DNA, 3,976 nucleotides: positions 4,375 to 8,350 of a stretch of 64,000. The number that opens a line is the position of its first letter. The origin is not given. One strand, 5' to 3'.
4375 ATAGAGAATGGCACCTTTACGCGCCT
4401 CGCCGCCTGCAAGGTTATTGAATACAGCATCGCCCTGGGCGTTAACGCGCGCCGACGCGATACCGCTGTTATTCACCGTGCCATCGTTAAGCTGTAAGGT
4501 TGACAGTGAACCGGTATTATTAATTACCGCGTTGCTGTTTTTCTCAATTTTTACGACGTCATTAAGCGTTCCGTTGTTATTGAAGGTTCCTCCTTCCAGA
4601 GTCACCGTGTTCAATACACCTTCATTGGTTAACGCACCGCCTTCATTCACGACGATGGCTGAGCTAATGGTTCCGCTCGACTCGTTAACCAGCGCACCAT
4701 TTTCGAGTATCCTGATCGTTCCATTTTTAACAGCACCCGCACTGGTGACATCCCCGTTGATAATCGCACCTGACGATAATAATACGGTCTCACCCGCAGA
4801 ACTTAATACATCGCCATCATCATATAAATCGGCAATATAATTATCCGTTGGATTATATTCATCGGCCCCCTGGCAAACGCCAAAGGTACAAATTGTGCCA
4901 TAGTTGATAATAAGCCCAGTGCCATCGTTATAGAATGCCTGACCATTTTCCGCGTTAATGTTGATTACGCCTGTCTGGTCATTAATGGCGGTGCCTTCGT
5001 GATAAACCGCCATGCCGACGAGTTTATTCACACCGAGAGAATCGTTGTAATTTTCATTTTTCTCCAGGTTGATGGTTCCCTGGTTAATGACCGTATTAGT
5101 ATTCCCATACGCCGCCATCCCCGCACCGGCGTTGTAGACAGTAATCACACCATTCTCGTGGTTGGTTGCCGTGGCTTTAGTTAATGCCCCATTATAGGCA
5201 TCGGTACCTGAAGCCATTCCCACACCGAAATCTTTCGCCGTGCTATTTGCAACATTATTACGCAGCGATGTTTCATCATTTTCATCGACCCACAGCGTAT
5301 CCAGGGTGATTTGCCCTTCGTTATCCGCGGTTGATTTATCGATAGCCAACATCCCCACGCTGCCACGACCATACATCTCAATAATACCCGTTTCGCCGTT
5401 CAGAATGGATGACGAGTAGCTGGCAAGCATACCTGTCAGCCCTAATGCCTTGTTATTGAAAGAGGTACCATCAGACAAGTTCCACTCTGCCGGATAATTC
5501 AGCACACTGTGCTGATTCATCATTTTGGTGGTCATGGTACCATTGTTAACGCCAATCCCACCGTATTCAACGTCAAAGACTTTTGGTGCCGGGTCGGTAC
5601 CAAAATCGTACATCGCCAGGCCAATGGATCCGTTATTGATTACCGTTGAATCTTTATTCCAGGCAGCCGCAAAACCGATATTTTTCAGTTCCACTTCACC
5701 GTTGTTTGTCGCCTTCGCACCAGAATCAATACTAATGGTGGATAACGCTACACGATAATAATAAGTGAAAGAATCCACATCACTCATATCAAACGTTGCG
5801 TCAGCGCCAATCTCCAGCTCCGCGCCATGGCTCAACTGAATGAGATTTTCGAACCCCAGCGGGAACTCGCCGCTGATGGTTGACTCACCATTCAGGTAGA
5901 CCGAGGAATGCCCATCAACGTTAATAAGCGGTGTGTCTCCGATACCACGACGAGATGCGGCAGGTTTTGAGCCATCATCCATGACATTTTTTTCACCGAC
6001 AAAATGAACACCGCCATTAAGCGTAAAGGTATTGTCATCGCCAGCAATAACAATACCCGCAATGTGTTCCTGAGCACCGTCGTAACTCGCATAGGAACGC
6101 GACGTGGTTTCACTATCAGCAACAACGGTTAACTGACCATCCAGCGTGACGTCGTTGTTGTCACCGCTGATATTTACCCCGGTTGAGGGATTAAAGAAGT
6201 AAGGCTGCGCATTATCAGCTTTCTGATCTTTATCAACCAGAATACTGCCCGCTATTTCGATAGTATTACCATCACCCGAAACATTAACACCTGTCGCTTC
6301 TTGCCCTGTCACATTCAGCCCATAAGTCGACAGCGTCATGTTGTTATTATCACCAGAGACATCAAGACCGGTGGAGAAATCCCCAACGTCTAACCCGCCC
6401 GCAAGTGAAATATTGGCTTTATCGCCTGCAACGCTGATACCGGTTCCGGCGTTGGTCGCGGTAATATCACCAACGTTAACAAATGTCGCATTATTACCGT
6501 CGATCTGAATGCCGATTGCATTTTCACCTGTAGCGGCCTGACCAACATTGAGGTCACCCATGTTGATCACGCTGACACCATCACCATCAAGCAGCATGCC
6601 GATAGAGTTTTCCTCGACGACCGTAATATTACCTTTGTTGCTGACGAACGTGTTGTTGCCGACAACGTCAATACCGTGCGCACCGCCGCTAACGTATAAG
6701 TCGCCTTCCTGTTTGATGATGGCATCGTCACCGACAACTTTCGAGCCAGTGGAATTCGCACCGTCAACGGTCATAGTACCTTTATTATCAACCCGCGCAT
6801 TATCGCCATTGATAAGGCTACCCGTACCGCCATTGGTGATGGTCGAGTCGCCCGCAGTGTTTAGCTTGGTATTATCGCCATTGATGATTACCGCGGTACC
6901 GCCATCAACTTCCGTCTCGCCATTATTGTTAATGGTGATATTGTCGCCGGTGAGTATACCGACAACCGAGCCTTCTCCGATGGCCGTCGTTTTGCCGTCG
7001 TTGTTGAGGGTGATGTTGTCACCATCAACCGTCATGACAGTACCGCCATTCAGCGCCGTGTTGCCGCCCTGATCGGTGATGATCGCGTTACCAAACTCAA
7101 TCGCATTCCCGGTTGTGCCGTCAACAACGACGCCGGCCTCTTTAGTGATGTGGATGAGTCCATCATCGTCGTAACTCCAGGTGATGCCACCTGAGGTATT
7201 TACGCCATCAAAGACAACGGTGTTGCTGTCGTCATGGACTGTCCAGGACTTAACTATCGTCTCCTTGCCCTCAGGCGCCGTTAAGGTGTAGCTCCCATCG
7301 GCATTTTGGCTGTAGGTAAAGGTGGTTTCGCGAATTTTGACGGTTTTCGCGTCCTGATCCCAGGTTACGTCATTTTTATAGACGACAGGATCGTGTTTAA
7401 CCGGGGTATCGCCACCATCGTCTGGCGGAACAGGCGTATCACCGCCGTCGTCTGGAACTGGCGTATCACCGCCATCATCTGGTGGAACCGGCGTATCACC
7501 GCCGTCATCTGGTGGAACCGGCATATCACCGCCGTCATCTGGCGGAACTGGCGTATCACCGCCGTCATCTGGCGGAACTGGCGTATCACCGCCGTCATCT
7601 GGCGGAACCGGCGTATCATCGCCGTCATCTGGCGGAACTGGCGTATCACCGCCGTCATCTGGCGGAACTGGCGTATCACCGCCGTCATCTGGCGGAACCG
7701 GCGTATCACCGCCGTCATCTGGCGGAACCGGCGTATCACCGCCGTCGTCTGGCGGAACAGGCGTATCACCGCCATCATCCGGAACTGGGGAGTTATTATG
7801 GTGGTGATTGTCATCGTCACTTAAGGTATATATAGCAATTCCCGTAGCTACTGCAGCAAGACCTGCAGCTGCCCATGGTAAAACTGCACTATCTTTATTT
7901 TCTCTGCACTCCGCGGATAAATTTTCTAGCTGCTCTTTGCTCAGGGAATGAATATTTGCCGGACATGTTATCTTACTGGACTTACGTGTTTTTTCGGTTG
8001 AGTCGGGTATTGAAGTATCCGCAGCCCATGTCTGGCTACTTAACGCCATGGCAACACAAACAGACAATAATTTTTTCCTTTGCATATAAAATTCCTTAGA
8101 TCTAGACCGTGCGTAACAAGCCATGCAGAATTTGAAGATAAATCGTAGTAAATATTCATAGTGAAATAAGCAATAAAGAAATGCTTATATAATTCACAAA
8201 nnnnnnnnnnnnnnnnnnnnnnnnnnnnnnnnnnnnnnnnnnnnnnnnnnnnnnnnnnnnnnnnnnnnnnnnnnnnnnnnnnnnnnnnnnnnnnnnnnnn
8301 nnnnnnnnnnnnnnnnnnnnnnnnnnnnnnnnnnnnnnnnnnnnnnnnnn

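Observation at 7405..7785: In-frame 30-bp tandem repeat array encoding (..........)n just after the autotransporter signal peptide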

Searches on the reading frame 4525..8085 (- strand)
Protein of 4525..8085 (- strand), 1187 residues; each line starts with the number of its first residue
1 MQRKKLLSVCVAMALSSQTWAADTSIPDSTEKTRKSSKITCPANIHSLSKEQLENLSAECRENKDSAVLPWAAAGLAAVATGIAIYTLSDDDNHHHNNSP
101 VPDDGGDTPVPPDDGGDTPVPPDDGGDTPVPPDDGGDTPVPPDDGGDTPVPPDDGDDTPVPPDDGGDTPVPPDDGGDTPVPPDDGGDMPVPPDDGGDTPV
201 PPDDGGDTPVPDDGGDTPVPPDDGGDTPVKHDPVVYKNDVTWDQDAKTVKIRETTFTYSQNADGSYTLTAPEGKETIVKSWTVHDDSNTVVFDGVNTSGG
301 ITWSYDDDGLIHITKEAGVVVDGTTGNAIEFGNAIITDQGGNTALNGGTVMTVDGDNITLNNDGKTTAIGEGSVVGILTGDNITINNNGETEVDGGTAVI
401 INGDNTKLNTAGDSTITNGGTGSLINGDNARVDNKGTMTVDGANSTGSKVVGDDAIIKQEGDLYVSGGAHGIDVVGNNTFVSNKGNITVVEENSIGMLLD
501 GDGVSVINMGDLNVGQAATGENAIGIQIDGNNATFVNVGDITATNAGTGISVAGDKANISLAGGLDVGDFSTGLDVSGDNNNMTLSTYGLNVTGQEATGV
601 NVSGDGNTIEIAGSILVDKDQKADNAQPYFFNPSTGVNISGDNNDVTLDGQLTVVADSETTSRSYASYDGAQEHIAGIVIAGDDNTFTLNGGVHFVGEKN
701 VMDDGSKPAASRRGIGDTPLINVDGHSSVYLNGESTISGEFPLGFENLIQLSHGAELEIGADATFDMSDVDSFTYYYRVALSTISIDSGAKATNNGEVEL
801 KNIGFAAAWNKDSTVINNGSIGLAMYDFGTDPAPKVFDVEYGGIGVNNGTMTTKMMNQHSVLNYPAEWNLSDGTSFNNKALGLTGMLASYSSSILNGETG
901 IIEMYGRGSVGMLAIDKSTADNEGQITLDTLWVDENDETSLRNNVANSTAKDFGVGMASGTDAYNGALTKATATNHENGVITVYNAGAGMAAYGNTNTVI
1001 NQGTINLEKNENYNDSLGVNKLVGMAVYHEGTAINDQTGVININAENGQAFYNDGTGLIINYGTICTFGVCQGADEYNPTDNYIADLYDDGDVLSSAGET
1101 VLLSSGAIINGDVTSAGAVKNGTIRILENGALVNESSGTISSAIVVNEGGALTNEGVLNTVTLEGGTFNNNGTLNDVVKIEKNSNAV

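Call 7: profile_search(protein=window:4525-8085:-)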
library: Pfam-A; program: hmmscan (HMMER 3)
A. the first sequence (1187 residues): domains with independent E <= 10: 2; with E <= 0.001: 1
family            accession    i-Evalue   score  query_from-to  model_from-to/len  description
BigA_N            PF25784.1     5.9e-33   113.3     234-314         1-80/80  BigA and YdbA N-terminal beta barrel domain
CTD               PF12815.12        4.1     8.4     108-169         4-68/72  Spt5 C-terminal nonapeptide repeat binding Spt4

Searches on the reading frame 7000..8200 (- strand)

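Call 33: find_homologous_proteins(query=L009:1616-2605:+, max_evalue=0.00001)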
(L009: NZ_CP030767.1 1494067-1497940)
Query L009:1616-2605:+ (330 aa): 12 proteins with E <= 0.00001 among 5208 candidates.
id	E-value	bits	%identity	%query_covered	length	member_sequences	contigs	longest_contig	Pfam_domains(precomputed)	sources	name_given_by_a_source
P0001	1.2e-200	684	91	93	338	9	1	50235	PF25784.2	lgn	-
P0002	3.3e-165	567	97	79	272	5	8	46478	PF25784.2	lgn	-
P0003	9.2e-116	405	59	99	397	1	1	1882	PF25784.2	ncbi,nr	ncbi:autotransporter adhesin BigA, partial [Escherichia coli]|nr:autotransporter adhesin BigA [Esche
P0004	6.0e-113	395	83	52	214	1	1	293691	PF25784.2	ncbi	-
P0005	2.0e-98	348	83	46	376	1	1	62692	PF13649.13,PF12147.15,PF25784.2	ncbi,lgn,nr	ncbi:hypothetical protein FPH09_002921 [Escherichia coli]|nr:hypothetical protein [Escherichia coli]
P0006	3.2e-98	347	53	91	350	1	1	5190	PF25784.2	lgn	-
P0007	2.7e-91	324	52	58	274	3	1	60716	PF25784.2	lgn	-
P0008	1.8e-82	295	61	70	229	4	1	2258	PF25784.2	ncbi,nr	ncbi:autotransporter adhesin BigA, partial [Escherichia coli]|nr:autotransporter adhesin BigA [Esche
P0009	2.3e-67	246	55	70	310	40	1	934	PF25784.2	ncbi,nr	ncbi:MAG: autotransporter adhesin BigA, partial [Escherichia coli]|nr:autotransporter adhesin BigA [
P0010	1.1e-49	188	77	35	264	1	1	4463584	PF24421.2,PF24489.2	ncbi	-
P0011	3.7e-35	140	71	29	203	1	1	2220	PF21082.3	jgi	jgi:hypothetical protein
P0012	6.2e-34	136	72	28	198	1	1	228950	-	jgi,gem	-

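Call 39: search_protein_representatives(protein=L009:1616-2605:+)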
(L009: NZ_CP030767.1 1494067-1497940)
Query: 330 residues. Proteins with E-value up to 0.001 (for the whole library): 70; up to 1e-10: 42; up to 1e-30: 19. The best 70 are listed.
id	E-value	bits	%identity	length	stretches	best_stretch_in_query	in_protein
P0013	1.7e-112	392.3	55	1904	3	98-329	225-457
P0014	1.2e-77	277.8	46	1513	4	100-328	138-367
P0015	3.9e-70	253.1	99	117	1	1-117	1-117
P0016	7.5e-61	222.6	42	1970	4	95-328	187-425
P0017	3.1e-56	207.5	84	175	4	1-120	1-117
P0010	3.4e-50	187.6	77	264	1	1-116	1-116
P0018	5.6e-47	177.0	40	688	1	1-327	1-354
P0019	2.4e-46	174.9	42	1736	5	102-329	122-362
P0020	2.7e-46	174.8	45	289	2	1-201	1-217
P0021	1.3e-44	169.3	44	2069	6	29-204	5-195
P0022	1.3e-41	159.4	44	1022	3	1-204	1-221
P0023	3.7e-41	157.9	42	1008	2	1-204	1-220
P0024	2.5e-40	155.2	38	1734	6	3-328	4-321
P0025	1.1e-37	146.4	59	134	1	102-235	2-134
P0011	1.2e-35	139.8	71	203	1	1-96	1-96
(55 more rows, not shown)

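Call 52: predict_structure(alignment_id=A1)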
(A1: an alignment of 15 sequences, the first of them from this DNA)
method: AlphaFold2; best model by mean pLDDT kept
length: 335 residues; sequences in the alignment: 15
mean_pLDDT: 60.9   pTM: 0.38
mean pLDDT of the five models: 60.9, 59.8, 58.9, 58.8, 58.2
residues with pLDDT >= 90: 68; 70-90: 29; 50-70: 101; < 50: 137
segments of 3 or more residues with pLDDT < 50: 7-38, 64-99, 103-108, 113-118, 123-127, 134-137, 144-146, 164-166, 173-177, 183-189, 193-198, 319-328, 331-335
pLDDT, mean of each block of 10 residues (from residue 1): 50 41 38 44 68 70 45 32 34 38 45 45 50 55 54 55 55 51 48 49 55 60 71 96 97 95 95 94 95 89 90 66 45 44
secondary structure, 60 per line:
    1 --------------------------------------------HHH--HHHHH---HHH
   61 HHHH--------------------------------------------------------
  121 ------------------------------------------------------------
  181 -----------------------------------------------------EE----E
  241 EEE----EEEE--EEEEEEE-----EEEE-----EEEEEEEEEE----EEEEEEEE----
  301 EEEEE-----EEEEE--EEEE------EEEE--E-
elements in order: H50-54 H58-64 E240-243 E248-251 E254-260 E266-269 E275-284 E289-296 E301-305 E311-315 E318-321 E328-331

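Call 55: fold_search(model_id=the predicted structure, library=pdb)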
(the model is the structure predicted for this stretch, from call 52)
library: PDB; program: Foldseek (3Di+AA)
matches with E <= 10: 342; with E <= 0.001: 0
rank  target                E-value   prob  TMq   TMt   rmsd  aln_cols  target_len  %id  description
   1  4cot                  6.7e-01  0.51  0.14  0.11   4.8        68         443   22  The importance of the Abn2 calcium cluster in the endo-1,5- arabinanase activity from Bacillus subtilis (released 2014-03-05)
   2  1tb6_I                6.7e-01  0.14  0.07  0.06  11.3        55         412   14  2.5A Crystal Structure of the Antithrombin-Thrombin-Heparin Ternary Complex (released 2004-08-17)
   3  6tjc_A                6.7e-01  0.09  0.10  0.20  14.0       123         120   15  Crystal structure of the computationally designed Cake3 protein (released 2020-05-06)
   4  6ven_M                8.8e-01  0.11  0.12  0.11  13.2       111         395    9  Yeast COMPASS in complex with a ubiquitinated nucleosome (released 2020-01-15)
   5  4ld1                  9.9e-01  0.06  0.08  0.15  18.3       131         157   17  Structural analysis of the microcephaly protein CPAP G-box domain suggests a role in centriole elongation. (released 2013-09-04)
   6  4bxq                  9.9e-01  0.04  0.07  0.12  17.6       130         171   18  Structure of the E1021V mutant of the TCP10 domain of Danio rerio CPAP (released 2013-09-25)
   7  7l5l_B                1.0e+00  0.11  0.09  0.18  13.3        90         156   14  Crystal structure of the DiB-RM protein (released 2021-10-27)
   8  6d0t_B                1.0e+00  0.09  0.10  0.24  10.0        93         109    8  De novo design of a fluorescence-activating beta barrel - BB1 (released 2018-09-19)
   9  6czj_B                1.1e+00  0.10  0.10  0.25  11.7        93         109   14  Structure of a redesigned beta barrel, b10 (released 2018-09-19)
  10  1e04_I                1.2e+00  0.11  0.07  0.06  11.3        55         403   14  PLASMA BETA ANTITHROMBIN-III (released 2000-06-02)
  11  7l5l_A                1.2e+00  0.10  0.09  0.18  13.5        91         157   14  Crystal structure of the DiB-RM protein (released 2021-10-27)
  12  3f5n_D                1.2e+00  0.09  0.07  0.07  11.0        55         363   11  Structure of native human neuroserpin (released 2009-05-26)
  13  2z2o_C                1.2e+00  0.05  0.09  0.10  13.0       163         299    8  Crystal Structure of apo virginiamycin B lyase from Staphylococcus aureus (released 2007-06-19)
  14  2hij_I                1.3e+00  0.10  0.07  0.06  11.2        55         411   14  Crystal Structure of P14 Alanine Variant of Antithrombin (released 2007-06-19)
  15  9w1k_A                1.5e+00  0.12  0.13  0.11  10.1       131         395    7  Crystal structure of Aedes aegypti Dopachrome Conversion Enzyme. (released 2025-09-03)
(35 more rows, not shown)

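Call 67: find_encoding_contigs(protein=P0013, flank=3000, max_places=2)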
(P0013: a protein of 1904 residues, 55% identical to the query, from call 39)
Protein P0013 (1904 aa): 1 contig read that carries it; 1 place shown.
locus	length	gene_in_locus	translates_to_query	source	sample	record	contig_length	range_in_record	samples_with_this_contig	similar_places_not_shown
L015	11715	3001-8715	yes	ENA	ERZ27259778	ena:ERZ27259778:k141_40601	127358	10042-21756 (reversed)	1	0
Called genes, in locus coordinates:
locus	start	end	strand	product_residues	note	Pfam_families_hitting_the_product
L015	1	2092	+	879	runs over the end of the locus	PF11739:YdbH-like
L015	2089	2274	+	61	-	PF13617:Lipoprotein_19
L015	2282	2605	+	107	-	PF07027:DUF1318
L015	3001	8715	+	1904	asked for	PF25784:BigA_N, PF27417:BigA_3rd, PF27415:BigA_4th, PF25783:BigA_beta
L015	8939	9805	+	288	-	PF00248:Aldo_ket_red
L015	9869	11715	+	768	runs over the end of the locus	PF10971:DUF2773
